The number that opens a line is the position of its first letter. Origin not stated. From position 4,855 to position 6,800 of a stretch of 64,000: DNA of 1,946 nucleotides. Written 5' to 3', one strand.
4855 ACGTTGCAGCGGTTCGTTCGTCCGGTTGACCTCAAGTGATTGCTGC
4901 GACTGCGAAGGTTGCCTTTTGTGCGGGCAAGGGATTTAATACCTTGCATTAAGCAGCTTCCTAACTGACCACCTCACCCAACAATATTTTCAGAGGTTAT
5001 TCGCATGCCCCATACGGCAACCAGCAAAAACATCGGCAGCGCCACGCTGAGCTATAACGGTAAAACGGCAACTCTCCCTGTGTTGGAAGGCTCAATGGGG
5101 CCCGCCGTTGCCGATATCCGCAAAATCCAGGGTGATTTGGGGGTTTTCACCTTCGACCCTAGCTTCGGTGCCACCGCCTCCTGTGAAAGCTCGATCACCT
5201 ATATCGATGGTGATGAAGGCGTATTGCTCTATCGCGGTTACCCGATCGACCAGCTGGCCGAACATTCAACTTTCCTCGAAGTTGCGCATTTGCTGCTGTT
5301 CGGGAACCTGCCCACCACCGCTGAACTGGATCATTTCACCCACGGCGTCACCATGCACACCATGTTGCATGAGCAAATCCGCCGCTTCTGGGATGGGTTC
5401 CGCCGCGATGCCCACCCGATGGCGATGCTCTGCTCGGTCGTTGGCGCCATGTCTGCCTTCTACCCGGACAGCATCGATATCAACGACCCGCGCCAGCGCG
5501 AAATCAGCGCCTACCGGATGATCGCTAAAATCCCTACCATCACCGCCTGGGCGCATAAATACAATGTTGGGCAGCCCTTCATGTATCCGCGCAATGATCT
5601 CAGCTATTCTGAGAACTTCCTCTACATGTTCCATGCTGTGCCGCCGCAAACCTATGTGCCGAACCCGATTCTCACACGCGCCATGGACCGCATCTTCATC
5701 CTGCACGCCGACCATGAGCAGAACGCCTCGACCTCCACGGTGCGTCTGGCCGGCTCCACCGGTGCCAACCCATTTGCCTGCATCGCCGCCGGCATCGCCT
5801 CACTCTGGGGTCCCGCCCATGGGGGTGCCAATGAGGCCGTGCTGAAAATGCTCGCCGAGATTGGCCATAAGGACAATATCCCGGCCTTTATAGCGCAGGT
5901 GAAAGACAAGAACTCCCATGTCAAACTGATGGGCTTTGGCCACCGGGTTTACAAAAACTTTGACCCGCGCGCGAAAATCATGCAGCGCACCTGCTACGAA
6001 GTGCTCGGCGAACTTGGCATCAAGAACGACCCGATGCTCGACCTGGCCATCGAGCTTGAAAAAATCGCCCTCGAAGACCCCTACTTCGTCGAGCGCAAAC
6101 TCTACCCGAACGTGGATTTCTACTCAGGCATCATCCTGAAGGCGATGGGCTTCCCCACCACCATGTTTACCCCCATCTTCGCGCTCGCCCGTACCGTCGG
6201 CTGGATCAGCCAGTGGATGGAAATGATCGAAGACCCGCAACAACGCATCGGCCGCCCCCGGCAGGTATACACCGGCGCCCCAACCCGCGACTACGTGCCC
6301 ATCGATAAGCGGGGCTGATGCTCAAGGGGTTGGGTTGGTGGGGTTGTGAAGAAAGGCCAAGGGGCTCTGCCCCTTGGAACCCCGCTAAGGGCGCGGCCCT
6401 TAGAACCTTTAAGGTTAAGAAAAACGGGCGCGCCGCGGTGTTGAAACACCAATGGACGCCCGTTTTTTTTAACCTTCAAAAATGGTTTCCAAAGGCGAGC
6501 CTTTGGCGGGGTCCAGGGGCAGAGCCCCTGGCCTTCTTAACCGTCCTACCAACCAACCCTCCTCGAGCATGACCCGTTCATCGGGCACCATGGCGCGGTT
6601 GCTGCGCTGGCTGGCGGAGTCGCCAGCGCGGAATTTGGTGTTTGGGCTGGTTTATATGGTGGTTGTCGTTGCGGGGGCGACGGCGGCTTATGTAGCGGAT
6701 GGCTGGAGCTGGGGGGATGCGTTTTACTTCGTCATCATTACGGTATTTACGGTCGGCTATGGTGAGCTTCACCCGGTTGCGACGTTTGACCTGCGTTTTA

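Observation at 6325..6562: Composite multi-hairpin palindromic element with compensatory base changes between copies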

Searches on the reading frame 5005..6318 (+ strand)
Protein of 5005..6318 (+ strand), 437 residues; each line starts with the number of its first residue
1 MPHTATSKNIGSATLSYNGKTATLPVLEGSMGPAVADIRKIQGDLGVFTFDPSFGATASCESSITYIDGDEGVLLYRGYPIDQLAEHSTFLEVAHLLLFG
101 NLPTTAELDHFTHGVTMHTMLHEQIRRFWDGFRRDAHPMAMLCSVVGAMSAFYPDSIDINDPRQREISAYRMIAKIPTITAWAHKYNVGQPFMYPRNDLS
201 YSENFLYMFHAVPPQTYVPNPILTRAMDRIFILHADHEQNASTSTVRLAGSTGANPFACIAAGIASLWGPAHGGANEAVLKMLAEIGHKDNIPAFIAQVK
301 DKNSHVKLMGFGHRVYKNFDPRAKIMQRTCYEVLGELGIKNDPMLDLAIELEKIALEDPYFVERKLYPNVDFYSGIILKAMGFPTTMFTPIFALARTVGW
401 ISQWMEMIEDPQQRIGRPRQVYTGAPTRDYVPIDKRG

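Call 11: find_encoding_contigs(protein=window:5005-6318:+, flank=10000, max_places=6)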
Protein window:5005-6318:+ (437 aa): 3 contigs read that carry it; 3 places shown.
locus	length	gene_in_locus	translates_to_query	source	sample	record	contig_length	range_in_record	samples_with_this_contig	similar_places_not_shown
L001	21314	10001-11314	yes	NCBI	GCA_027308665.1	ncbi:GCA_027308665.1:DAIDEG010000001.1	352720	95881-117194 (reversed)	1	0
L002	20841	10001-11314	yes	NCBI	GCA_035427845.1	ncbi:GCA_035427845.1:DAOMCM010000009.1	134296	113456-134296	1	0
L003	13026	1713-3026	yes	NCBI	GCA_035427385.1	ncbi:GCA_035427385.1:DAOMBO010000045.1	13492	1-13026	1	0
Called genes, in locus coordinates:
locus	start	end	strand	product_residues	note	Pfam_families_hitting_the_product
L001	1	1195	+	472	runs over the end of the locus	PF00083:Sugar_tr, PF07690:MFS_1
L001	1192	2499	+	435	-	PF00815:Histidinol_dh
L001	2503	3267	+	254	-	PF23441:SDR, PF00106:adh_short, PF01370:Epimerase (weak), PF08659:KR, PF13561:adh_short_C2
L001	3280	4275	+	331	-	PF08240:ADH_N, PF00107:ADH_zinc_N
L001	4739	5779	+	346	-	PF00268:Ribonuc_red_sm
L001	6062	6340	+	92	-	-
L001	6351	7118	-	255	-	PF00106:adh_short, PF08659:KR, PF13561:adh_short_C2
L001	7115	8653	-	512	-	PF04244:DPRP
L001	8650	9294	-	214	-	PF19630:DUF6134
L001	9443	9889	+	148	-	-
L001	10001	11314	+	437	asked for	PF00285:Citrate_synt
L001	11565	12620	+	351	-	PF07885:Ion_trans_2, PF02254:TrkA_N, PF02080:TrkA_C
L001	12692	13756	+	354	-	PF00724:Oxidored_FMN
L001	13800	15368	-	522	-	PF01928:CYTH, PF05235:CHAD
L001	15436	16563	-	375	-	PF06779:MFS_4, PF07690:MFS_1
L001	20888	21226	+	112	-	PF00462:Glutaredoxin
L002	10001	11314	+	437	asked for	PF00285:Citrate_synt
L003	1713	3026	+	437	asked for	PF00285:Citrate_synt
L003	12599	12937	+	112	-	PF00462:Glutaredoxin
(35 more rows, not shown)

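Call 32: find_homologous_proteins(query=window:5005-6318:+, max_evalue=1e-100)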
Query window:5005-6318:+ (437 aa): 8000 proteins with E <= 1e-100 among 8000 candidates; the best 120 are listed.
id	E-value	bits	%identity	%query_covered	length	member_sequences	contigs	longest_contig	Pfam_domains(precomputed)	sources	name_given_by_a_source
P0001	0.0e+0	1020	100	100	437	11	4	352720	PF00285.27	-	-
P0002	1.0e-279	946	92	100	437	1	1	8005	PF00285.27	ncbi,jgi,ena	jgi:citrate synthase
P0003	1.4e-279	945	92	100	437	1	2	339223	PF00285.27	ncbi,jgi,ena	jgi:citrate synthase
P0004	4.4e-279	943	92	100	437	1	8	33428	PF00285.27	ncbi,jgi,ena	jgi:citrate synthase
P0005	1.1e-277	939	92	100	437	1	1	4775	PF00285.27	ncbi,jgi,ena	jgi:citrate synthase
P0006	1.6e-272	922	89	100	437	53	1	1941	PF00285.27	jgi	-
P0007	1.0e-269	913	89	100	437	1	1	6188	PF00285.27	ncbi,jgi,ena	jgi:citrate synthase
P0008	3.9e-269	911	93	95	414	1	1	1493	PF00285.27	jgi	jgi:citrate synthase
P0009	4.1e-267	904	88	100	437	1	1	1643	PF00285.27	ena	-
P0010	5.5e-267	904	89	100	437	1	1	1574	PF00285.27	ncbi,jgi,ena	jgi:citrate synthase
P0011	7.6e-267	903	88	100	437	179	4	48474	PF00285.27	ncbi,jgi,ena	jgi:citrate synthase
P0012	8.7e-267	903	87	100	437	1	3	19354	PF00285.27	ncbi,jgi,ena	jgi:citrate synthase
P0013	1.2e-266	903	87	100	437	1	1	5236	PF00285.27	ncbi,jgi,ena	jgi:citrate synthase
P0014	2.0e-266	902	88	100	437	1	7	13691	PF00285.27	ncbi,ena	-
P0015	2.9e-266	901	88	100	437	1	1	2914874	PF00285.27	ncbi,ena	-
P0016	7.9e-266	900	88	100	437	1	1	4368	PF00285.27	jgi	jgi:citrate synthase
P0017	1.1e-265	899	88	100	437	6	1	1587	PF00285.27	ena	-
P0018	3.7e-265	898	88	100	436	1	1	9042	PF00285.27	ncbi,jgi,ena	jgi:citrate synthase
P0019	7.3e-265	897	87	100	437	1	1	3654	PF00285.27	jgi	jgi:citrate synthase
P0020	9.1e-265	896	88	100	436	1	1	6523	PF00285.27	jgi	-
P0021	1.3e-264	896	88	100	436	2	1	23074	PF00285.27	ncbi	-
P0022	2.5e-264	895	87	100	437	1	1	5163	PF00285.27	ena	-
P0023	2.6e-264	895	88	100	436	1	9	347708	PF00285.27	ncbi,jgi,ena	jgi:citrate synthase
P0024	5.0e-264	894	87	100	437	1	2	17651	PF00285.27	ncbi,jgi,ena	jgi:citrate synthase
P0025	5.5e-264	894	88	100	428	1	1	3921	PF00285.27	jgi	-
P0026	7.2e-264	893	87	100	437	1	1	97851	PF00285.27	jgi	jgi:citrate synthase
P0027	2.0e-263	892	87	100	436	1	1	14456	PF00285.27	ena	-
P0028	2.1e-263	892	88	100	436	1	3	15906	PF00285.27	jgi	jgi:citrate synthase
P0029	2.5e-263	892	88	100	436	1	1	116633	PF00285.27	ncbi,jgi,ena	jgi:citrate synthase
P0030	4.7e-263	891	87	100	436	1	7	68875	PF00285.27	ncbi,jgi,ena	jgi:citrate synthase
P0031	7.9e-263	890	87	100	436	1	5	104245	PF00285.27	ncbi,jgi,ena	jgi:citrate synthase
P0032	8.1e-263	890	86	100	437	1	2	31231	PF00285.27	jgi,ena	jgi:citrate synthase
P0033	8.7e-263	890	88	100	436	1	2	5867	PF00285.27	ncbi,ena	-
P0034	9.2e-263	890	88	100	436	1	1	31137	PF00285.27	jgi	jgi:citrate synthase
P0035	2.2e-262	888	87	100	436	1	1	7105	PF00285.27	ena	-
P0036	2.2e-262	888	87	100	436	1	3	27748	PF00285.27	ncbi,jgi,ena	jgi:citrate synthase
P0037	2.3e-262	888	87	100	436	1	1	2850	PF00285.27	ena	-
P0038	2.6e-262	888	87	100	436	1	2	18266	PF00285.27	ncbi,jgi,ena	jgi:citrate synthase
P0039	4.1e-262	888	87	100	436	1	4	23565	PF00285.27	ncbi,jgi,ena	jgi:citrate synthase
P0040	6.1e-262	887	87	100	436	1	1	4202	PF00285.27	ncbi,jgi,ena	jgi:citrate synthase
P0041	8.4e-262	887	87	100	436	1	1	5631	PF00285.27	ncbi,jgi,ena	jgi:citrate synthase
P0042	1.1e-261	886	87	100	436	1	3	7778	PF00285.27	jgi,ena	-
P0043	1.4e-261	886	87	100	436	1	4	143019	PF00285.27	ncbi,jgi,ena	jgi:citrate synthase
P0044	1.7e-261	886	86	100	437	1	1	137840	PF00285.27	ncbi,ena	-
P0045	2.1e-261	885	87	100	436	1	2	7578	PF00285.27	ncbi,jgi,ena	jgi:citrate synthase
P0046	2.2e-261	885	86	100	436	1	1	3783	PF00285.27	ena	-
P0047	3.2e-261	885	86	100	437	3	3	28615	PF00285.27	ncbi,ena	-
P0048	7.2e-261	883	86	100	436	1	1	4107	PF00285.27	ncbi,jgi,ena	jgi:citrate synthase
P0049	8.0e-261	883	87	100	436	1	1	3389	PF00285.27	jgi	-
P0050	1.2e-260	883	86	100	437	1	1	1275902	PF00285.27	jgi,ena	jgi:citrate synthase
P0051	1.4e-260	883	86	100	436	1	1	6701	PF00285.27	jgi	-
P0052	6.0e-260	880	86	100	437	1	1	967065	PF00285.27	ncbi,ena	-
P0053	1.2e-259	879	86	100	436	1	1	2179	PF00285.27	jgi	jgi:citrate synthase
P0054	2.9e-259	878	85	100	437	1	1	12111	PF00285.27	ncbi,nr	ncbi:MAG: citrate (Si)-synthase [Rhodospirillales bacterium]|nr:citrate (Si)-synthase [Rhodospirilla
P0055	3.2e-259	878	84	100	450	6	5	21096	PF00285.27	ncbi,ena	-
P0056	3.9e-259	878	85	100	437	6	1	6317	PF00285.27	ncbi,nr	ncbi:MAG: citrate (Si)-synthase [Rhodospirillales bacterium]|nr:citrate (Si)-synthase [Rhodospirilla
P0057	1.6e-258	876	85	100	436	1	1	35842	PF00285.27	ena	-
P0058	1.6e-258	876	85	100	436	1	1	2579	PF00285.27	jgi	-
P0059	3.4e-258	875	85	100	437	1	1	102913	PF00285.27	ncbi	-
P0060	7.6e-258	873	85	100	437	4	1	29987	PF00285.27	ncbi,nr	ncbi:MAG: citrate (Si)-synthase [Proteobacteria bacterium]|nr:citrate (Si)-synthase [Pseudomonadota 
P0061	9.8e-258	873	85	100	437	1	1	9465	PF00285.27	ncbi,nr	ncbi:MAG: citrate (Si)-synthase [Rhodospirillales bacterium]|nr:citrate (Si)-synthase [Rhodospirilla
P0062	1.0e-257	873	85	100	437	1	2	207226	PF00285.27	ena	-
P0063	2.8e-257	872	84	100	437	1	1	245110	PF00285.27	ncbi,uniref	ncbi:citrate synthase [Acidocella sp.]|uniref:citrate synthase n=1 Tax=Acidocella sp. TaxID=50710 Re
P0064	1.2e-256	870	84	100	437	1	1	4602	PF00285.27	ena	-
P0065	2.5e-256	868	84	100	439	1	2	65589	PF00285.27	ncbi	-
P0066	8.6e-256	867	85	100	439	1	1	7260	PF00285.27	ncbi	-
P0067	8.6e-256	867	85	100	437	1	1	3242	PF00285.27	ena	-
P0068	8.6e-256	867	85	100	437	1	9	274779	PF00285.27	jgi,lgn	jgi:citrate synthase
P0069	1.1e-255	866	85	100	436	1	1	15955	PF00285.27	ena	-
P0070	2.0e-255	866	85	99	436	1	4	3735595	PF00285.27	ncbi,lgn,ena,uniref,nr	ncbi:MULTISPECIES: citrate synthase [Acidocella]|uniref:citrate synthase n=1 Tax=Acidocella TaxID=50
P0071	2.3e-255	865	84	100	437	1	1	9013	PF00285.27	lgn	-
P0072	2.3e-255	865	85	100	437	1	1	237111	PF00285.27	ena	-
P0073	3.7e-255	865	84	100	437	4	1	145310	PF00285.27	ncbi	-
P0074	4.3e-255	864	85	100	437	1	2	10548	PF00285.27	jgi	jgi:citrate synthase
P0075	5.7e-255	864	84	100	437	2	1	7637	PF00285.27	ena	-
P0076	6.0e-255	864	84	100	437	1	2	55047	PF00285.27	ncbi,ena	-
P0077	9.7e-255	863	84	99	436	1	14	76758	PF00285.27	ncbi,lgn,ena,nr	nr:citrate synthase [uncultured Acidocella sp.]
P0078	1.2e-254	863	83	100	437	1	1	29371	PF00285.27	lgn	-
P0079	2.1e-254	862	84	100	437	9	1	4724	PF00285.27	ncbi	-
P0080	2.1e-254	862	86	100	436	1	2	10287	PF00285.27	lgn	-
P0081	2.2e-254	862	84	100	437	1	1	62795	PF00285.27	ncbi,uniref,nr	ncbi:citrate synthase [Acidocella sp. KAb 2-4]|uniref:citrate synthase n=1 Tax=Acidocella sp. KAb 2-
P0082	2.4e-254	862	83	100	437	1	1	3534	PF00285.27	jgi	jgi:citrate synthase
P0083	4.0e-254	861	85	100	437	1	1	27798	PF00285.27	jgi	jgi:citrate synthase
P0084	6.7e-254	860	84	100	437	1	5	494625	PF00285.27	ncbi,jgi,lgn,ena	jgi:citrate synthase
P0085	2.5e-253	859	83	100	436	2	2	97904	PF00285.27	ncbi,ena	-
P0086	4.6e-253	858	84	99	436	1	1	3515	PF00285.27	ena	-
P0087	5.2e-253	858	84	100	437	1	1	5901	PF00285.27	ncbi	-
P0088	5.5e-253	857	84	100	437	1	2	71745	PF00285.27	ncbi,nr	ncbi:MAG: citrate (Si)-synthase [Rhodospirillales bacterium]|nr:citrate (Si)-synthase [Rhodospirilla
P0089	3.2e-252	855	82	100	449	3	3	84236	PF00285.27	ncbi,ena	-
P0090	5.1e-252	854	83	100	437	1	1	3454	PF00285.27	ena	-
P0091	6.1e-252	854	84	100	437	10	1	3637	PF00285.27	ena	-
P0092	6.5e-252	854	84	100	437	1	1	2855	PF00285.27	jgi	-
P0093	6.9e-252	854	84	100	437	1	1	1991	PF00285.27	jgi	jgi:citrate synthase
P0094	7.9e-252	854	84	100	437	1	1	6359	PF00285.27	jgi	jgi:citrate synthase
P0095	1.1e-251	853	84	100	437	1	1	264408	PF00285.27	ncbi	-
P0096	2.2e-251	852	84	100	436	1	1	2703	PF00285.27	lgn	-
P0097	2.3e-251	852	83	100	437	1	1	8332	PF00285.27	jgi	jgi:citrate synthase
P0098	2.8e-251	852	83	100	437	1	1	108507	PF00285.27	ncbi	-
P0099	3.2e-251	852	84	100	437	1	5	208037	PF00285.27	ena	-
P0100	3.5e-251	852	84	100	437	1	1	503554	PF00285.27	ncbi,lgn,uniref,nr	ncbi:citrate synthase [Acidocella aromatica]|uniref:Citrate synthase n=1 Tax=Acidocella aromatica Ta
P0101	3.6e-251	852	83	100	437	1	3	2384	PF00285.27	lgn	-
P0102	4.3e-251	851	84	100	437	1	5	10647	PF00285.27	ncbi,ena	-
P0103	7.9e-251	850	83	100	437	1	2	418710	PF00285.27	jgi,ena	jgi:citrate synthase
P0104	9.7e-251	850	84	100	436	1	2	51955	PF00285.27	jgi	jgi:citrate synthase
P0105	2.3e-250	849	83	100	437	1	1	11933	PF00285.27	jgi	jgi:citrate synthase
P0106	3.3e-250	848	82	100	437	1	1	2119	PF00285.27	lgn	-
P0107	4.1e-250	848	83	100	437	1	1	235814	PF00285.27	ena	-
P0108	5.1e-250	848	83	100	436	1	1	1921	PF00285.27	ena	-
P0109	6.3e-250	847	83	100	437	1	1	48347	PF00285.27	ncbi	-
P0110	7.4e-250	847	82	100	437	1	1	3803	PF00285.27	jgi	jgi:citrate synthase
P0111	8.8e-250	847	84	100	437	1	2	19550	PF00285.27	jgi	jgi:citrate synthase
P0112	9.8e-250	847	82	100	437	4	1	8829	PF00285.27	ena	-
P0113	1.2e-249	847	83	100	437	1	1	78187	PF00285.27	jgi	jgi:citrate synthase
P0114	1.2e-249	847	84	100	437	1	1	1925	PF00285.27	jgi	jgi:citrate synthase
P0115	1.8e-249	846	84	100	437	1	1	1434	PF00285.27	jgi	-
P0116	2.3e-249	846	83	100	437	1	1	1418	PF00285.27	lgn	-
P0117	2.5e-249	845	84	100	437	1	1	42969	PF00285.27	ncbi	-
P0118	2.6e-249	845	83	100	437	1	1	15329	PF00285.27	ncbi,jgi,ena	jgi:citrate synthase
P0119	3.6e-249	845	83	100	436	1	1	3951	PF00285.27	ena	-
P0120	4.7e-249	845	83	100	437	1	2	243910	PF00285.27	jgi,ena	jgi:citrate synthase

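Call 33: find_encoding_contigs(protein=P0003, flank=10000, max_places=1)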
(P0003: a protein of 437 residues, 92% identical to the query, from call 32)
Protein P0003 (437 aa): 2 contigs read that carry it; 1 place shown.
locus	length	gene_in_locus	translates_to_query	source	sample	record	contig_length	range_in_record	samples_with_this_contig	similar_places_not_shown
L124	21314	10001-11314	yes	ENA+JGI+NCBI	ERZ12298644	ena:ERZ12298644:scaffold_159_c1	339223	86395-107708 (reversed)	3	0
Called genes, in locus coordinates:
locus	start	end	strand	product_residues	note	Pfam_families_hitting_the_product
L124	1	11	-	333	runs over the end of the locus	PF00348:polyprenyl_synt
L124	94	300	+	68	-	PF09413:DUF2007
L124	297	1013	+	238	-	PF05175:MTS, PF02390:Methyltransf_4 (weak), PF08241:Methyltransf_11 (faint), PF13649:Methyltransf_25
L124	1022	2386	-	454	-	PF00083:Sugar_tr, PF07690:MFS_1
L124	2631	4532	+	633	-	PF00317:Ribonuc_red_lgN, PF02867:Ribonuc_red_lgC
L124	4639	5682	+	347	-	PF00268:Ribonuc_red_sm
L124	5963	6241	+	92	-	-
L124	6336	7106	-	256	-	PF00106:adh_short, PF08659:KR, PF13561:adh_short_C2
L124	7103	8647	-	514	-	PF04244:DPRP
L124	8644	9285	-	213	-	PF19630:DUF6134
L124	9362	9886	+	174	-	PF00300:His_Phos_1 (weak)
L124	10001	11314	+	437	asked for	PF00285:Citrate_synt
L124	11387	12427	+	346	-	PF07885:Ion_trans_2, PF02254:TrkA_N, PF02080:TrkA_C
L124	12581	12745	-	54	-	-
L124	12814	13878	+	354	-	PF00724:Oxidored_FMN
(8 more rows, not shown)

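Call 34: find_encoding_contigs(protein=P0015, flank=10000, max_places=1)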
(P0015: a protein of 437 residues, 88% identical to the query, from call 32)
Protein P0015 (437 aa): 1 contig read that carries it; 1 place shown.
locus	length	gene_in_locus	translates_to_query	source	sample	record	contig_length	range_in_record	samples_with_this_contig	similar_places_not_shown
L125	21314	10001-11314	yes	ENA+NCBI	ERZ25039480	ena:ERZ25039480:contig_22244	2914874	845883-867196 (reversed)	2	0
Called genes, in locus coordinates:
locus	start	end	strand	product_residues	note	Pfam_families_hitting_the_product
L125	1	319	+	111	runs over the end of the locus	PF02699:YajC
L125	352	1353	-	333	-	PF00348:polyprenyl_synt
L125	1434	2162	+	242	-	PF13847:Methyltransf_31 (weak), PF08241:Methyltransf_11 (weak), PF13649:Methyltransf_25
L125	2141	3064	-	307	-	PF05721:PhyH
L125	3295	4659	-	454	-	PF07690:MFS_1, PF00083:Sugar_tr, PF07690:MFS_1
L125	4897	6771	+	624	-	PF00317:Ribonuc_red_lgN, PF02867:Ribonuc_red_lgC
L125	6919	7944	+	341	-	PF00268:Ribonuc_red_sm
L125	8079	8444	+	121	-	-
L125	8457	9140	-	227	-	PF19630:DUF6134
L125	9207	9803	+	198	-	PF00300:His_Phos_1 (weak)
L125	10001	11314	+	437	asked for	PF00285:Citrate_synt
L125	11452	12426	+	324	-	PF07885:Ion_trans_2, PF02254:TrkA_N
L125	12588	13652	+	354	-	PF00724:Oxidored_FMN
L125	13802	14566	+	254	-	PF01259:SAICAR_synt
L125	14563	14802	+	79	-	PF02700:PurS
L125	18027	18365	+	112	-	PF00462:Glutaredoxin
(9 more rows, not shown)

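Call 35: find_encoding_contigs(protein=P0023, flank=10000, max_places=1)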
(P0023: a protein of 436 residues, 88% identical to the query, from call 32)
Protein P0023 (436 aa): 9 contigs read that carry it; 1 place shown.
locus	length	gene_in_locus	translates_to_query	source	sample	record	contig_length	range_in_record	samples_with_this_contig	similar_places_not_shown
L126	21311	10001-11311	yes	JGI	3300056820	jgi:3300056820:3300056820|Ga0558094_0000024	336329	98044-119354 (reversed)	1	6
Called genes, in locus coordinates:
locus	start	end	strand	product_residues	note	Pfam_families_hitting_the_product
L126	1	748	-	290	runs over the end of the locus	PF08450:SGL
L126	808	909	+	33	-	-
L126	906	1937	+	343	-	PF00348:polyprenyl_synt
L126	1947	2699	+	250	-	PF05175:MTS, PF13649:Methyltransf_25 (weak)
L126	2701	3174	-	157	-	-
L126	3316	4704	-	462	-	PF07690:MFS_1, PF00083:Sugar_tr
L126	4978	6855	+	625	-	PF00317:Ribonuc_red_lgN, PF02867:Ribonuc_red_lgC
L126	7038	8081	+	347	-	PF00268:Ribonuc_red_sm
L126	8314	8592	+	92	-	-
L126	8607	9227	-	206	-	PF19630:DUF6134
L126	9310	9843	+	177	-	-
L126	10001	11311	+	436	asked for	PF00285:Citrate_synt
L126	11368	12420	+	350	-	PF07885:Ion_trans_2, PF02254:TrkA_N, PF02080:TrkA_C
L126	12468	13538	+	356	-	PF00724:Oxidored_FMN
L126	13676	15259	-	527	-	PF01928:CYTH, PF05235:CHAD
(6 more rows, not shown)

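Call 36: find_encoding_contigs(protein=P0004, flank=10000, max_places=1)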
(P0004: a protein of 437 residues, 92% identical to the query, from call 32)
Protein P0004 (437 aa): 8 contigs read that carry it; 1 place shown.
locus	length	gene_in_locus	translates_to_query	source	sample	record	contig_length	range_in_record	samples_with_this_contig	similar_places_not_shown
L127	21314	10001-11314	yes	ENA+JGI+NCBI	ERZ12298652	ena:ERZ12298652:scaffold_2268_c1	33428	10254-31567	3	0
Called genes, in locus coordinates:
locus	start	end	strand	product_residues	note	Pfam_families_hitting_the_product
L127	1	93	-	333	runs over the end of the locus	PF00348:polyprenyl_synt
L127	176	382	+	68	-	PF09413:DUF2007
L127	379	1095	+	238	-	PF05175:MTS (weak), PF13847:Methyltransf_31 (weak), PF13649:Methyltransf_25 (weak)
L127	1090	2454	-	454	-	PF00083:Sugar_tr, PF07690:MFS_1, PF13347:MFS_2 (faint)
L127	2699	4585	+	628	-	PF00317:Ribonuc_red_lgN, PF02867:Ribonuc_red_lgC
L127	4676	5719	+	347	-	PF00268:Ribonuc_red_sm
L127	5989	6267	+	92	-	-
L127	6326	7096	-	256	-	PF00106:adh_short, PF08659:KR, PF13561:adh_short_C2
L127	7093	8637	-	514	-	PF04244:DPRP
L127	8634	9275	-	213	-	PF19630:DUF6134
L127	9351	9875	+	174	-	PF00300:His_Phos_1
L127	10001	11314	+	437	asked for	PF00285:Citrate_synt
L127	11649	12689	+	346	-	PF07885:Ion_trans_2, PF02254:TrkA_N, PF02080:TrkA_C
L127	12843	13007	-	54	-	-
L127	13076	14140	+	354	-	PF00724:Oxidored_FMN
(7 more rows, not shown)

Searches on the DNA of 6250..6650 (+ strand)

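Call 13: search_dna_similar(query=window:6325-6562:+, collection=plasmids, mode=distant, max_evalue=0.001, max_rows=40)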
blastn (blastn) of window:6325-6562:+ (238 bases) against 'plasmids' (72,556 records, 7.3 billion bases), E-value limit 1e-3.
Records with a match: 1; places in all: 1; records where one place covers at least 80% of the query: 0.
Best place of each record, by identity: 90-95% 1.
By first word of the organism name: Pseudoroseomonas 1.
By predicted mobility (MOB-suite, as given by PLSDB): non-mobilizable 1.
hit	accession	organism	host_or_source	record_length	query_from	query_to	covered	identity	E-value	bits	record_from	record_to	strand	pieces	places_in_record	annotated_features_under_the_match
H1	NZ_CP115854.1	Pseudoroseomonas cervicalis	-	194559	181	214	14%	94.1%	1e-4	54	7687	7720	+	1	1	none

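Call 25: search_rna_families(source=window, start=6250, end=6650, threshold=evalue, max_evalue=10)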
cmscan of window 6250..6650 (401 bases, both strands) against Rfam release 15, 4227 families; matches with E-value up to 10: 8.
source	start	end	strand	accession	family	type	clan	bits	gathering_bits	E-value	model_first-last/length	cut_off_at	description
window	6458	6603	+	RF01875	MIAT_exon5_1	Gene; lncRNA;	-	19.9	100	0.72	1-146/146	no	Myocardial infarction associated transcript exon 5 conserved region 1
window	6417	6468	-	RF00386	Entero_5_CRE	Cis-reg;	-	19.3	46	0.066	1-90/90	no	Enterovirus 5' cloverleaf cis-acting replication element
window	6379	6470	-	RF02420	Bp1_162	Gene; sRNA;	-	18.7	50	1.1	1-100/100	no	Burkholderia sRNA Bp1_Cand612_SIPHT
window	6419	6470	+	RF00386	Entero_5_CRE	Cis-reg;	-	18.3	46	0.13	1-90/90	no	Enterovirus 5' cloverleaf cis-acting replication element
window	6412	6479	-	RF02066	STnc320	Gene; sRNA;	-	17.7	50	0.78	1-55/55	no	Salmonella enterica sRNA STnc320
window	6471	6550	+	RF02794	Pab19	Gene; snRNA; snoRNA; HACA-box;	-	16.8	55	2.8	1-102/102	no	Pab19 RNA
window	6350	6531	-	RF02566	Ms1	Gene; sRNA;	-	15.6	162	0.058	1-304/304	no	Mycobacterium smegmatis small RNA 1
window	6357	6494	-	RF01752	psaA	Cis-reg;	-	13.1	50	0.89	26-147/197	no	psaA RNA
